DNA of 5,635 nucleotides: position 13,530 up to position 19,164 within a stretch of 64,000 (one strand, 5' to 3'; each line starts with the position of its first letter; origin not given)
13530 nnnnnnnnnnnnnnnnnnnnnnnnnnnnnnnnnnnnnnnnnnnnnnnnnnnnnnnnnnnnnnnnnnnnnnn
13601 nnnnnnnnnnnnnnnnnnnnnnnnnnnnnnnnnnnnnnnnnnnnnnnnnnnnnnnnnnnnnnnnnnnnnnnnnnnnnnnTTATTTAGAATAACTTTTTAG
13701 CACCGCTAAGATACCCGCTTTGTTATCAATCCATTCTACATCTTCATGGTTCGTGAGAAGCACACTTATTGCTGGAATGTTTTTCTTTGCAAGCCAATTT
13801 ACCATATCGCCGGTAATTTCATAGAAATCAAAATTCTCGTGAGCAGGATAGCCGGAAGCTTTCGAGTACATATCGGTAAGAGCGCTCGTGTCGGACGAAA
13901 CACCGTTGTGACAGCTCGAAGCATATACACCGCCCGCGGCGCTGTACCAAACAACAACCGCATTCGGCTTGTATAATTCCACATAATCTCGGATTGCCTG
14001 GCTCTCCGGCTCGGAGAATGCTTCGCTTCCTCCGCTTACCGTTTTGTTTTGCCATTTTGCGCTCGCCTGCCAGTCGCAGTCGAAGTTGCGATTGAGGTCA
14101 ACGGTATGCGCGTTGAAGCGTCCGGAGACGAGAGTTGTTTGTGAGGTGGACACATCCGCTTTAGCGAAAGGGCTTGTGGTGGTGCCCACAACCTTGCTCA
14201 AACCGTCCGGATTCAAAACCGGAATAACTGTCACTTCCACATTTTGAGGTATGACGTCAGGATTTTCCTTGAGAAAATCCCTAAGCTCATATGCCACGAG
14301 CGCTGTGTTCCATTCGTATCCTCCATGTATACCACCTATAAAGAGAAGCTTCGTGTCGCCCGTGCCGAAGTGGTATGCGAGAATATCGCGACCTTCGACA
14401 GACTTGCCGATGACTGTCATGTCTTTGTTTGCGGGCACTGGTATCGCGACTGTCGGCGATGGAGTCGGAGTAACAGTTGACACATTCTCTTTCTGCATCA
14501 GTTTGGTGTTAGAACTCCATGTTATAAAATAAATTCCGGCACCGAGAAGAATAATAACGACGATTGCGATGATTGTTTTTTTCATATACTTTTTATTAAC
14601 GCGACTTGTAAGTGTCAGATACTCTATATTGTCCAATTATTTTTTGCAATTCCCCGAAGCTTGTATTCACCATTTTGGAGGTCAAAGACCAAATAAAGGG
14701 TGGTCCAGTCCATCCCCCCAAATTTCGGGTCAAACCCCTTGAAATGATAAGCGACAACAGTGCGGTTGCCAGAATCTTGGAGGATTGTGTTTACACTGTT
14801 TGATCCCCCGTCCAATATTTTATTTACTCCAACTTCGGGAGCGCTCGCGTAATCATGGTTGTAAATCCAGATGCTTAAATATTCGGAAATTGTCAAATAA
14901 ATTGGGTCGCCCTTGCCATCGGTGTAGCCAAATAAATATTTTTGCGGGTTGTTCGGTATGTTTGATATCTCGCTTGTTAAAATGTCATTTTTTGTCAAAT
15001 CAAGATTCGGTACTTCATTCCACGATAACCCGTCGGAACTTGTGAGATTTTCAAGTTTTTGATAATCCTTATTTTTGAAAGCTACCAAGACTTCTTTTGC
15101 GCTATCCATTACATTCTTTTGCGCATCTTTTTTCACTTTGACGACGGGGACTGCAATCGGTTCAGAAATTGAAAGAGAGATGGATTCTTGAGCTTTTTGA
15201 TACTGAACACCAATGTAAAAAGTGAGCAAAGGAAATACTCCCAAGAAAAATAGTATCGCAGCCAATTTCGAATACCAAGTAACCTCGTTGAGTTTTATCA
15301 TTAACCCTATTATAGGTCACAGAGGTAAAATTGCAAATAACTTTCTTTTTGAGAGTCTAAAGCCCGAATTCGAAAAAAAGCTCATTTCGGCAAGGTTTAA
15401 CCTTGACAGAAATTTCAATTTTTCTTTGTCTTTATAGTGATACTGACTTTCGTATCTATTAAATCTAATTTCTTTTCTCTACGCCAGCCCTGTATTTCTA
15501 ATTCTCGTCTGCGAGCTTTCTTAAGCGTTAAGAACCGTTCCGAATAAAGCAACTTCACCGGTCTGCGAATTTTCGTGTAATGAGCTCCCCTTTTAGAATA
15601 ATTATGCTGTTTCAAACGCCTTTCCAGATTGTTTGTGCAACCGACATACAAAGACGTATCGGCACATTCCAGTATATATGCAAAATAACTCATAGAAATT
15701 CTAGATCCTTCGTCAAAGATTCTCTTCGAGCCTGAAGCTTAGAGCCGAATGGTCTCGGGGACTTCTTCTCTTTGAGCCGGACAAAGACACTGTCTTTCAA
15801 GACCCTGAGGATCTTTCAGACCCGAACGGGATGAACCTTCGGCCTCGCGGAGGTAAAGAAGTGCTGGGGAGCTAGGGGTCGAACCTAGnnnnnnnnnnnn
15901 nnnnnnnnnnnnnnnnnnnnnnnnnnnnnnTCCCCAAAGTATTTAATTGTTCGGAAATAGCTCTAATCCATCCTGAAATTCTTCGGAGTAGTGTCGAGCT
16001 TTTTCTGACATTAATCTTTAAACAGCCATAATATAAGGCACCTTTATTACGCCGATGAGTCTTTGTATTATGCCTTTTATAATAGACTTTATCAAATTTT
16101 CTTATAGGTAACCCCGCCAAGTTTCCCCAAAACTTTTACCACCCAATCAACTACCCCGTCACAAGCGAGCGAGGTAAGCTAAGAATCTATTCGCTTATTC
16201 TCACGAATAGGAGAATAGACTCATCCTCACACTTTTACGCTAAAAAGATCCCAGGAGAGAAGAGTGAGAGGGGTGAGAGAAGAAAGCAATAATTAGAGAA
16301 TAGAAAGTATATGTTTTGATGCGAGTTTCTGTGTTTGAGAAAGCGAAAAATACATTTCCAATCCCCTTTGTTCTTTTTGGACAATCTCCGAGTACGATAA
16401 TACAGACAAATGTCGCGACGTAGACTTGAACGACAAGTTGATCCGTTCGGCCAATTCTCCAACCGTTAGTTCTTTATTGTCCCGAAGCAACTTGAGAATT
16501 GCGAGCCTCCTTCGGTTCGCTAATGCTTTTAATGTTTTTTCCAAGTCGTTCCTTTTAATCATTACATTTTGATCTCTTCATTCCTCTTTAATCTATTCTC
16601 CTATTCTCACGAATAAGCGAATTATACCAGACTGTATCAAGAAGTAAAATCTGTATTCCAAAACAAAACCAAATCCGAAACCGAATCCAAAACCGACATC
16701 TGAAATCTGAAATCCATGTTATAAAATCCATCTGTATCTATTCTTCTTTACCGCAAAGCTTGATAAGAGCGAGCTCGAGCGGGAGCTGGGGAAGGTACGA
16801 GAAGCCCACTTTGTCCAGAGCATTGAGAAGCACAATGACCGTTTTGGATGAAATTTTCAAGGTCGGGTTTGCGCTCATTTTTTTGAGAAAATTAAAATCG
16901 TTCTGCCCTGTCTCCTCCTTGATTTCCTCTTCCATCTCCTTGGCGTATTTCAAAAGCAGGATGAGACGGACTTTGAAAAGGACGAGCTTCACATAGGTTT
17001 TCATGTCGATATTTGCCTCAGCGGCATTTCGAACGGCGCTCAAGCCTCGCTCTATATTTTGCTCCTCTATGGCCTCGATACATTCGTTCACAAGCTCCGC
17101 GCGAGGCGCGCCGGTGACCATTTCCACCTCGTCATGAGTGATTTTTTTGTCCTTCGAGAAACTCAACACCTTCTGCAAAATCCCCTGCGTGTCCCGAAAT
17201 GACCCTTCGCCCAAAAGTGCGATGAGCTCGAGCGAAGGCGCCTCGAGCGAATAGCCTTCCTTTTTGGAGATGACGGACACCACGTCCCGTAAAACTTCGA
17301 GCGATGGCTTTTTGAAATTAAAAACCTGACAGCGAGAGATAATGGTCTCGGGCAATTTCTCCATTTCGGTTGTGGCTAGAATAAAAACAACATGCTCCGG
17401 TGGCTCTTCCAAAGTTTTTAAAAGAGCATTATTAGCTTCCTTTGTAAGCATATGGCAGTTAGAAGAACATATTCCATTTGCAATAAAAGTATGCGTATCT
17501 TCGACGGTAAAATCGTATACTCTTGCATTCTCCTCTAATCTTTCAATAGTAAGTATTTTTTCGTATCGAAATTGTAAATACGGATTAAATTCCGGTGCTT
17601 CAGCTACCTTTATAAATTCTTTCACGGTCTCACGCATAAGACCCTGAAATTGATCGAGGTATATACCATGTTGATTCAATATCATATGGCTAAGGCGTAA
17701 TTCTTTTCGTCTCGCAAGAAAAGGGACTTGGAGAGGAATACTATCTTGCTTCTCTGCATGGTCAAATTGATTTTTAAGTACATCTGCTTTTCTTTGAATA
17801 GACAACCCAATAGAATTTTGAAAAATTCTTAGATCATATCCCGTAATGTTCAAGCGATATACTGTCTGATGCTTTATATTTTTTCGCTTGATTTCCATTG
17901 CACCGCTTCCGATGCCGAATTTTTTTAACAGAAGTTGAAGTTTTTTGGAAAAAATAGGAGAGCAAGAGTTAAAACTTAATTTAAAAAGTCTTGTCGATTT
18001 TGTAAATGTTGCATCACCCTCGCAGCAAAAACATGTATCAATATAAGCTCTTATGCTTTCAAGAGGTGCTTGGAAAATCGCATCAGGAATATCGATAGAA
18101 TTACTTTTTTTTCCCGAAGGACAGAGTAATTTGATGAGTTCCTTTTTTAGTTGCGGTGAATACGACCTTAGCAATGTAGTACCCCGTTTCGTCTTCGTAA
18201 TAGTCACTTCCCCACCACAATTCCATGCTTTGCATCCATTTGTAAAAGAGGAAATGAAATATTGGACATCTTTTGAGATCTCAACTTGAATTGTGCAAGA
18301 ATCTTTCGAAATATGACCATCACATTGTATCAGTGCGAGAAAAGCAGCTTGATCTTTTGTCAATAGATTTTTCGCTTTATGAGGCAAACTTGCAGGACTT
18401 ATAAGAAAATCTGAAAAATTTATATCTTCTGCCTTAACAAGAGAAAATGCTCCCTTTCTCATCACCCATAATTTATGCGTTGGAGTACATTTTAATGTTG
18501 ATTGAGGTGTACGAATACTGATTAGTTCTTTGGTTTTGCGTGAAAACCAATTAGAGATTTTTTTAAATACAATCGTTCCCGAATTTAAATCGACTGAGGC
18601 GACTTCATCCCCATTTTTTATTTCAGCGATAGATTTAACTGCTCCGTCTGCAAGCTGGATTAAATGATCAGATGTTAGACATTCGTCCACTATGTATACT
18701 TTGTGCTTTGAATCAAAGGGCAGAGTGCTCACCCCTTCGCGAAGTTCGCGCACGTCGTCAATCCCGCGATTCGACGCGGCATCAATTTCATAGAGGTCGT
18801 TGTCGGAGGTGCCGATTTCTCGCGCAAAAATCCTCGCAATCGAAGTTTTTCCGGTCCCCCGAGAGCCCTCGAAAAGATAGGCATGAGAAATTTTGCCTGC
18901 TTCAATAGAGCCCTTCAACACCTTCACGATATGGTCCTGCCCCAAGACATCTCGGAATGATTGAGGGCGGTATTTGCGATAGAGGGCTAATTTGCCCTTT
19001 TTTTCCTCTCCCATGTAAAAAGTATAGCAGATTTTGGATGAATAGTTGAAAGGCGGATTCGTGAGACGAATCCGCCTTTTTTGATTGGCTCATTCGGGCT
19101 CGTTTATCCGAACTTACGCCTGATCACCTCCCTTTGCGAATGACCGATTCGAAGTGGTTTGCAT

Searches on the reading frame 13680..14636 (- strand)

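Call 45: search_protein_families(library=pfam, proteins=[window:13680-14636:-], max_evalue=0.001)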
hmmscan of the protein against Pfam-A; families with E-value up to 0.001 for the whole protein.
window:13680-14636:- (318 aa): 1 family
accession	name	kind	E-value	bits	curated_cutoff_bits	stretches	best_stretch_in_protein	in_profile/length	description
PF00246.29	Peptidase_M14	-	4.3e-20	72.9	21.6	1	73-243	18-197/286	Zinc carboxypeptidase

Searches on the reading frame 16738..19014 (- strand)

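Call 45: search_protein_families(library=pfam, proteins=[window:16738-19014:-], max_evalue=0.001)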
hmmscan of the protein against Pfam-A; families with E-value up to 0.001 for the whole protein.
window:16738-19014:- (758 aa): 8 families
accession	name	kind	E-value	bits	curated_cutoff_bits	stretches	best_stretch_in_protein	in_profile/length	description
PF13177.12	DNA_pol3_delta2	-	7.3e-31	107.8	27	2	519-570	109-160/161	DNA polymerase III, delta subunit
PF14890.11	Intein_splicing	-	8.6e-20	71.5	35.8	1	119-517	1-153/155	Intein splicing domain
PF00004.35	AAA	-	3.3e-10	41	21.2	0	514-565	73-126/131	ATPase family associated with various cellular activities (AAA)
PF07591.16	PT-HINT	-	4.1e-09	37.2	27.7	1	118-216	1-99/137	Pretoxin HINT domain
PF01079.26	Hint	-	2.2e-08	34.4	29.7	1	110-189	11-93/213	Hint module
PF14528.11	LAGLIDADG_3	-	3.1e-07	31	22.5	1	322-403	4-82/82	LAGLIDADG-like domain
PF05496.18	RuvB_N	-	5.8e-05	23.3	27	1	16-70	2-60/159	Holliday junction DNA helicase RuvB P-loop domain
PF12169.13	DNA_pol3_gamma3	-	0.0001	22.5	24.4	1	626-755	2-129/143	DNA polymerase III subunits gamma and tau domain III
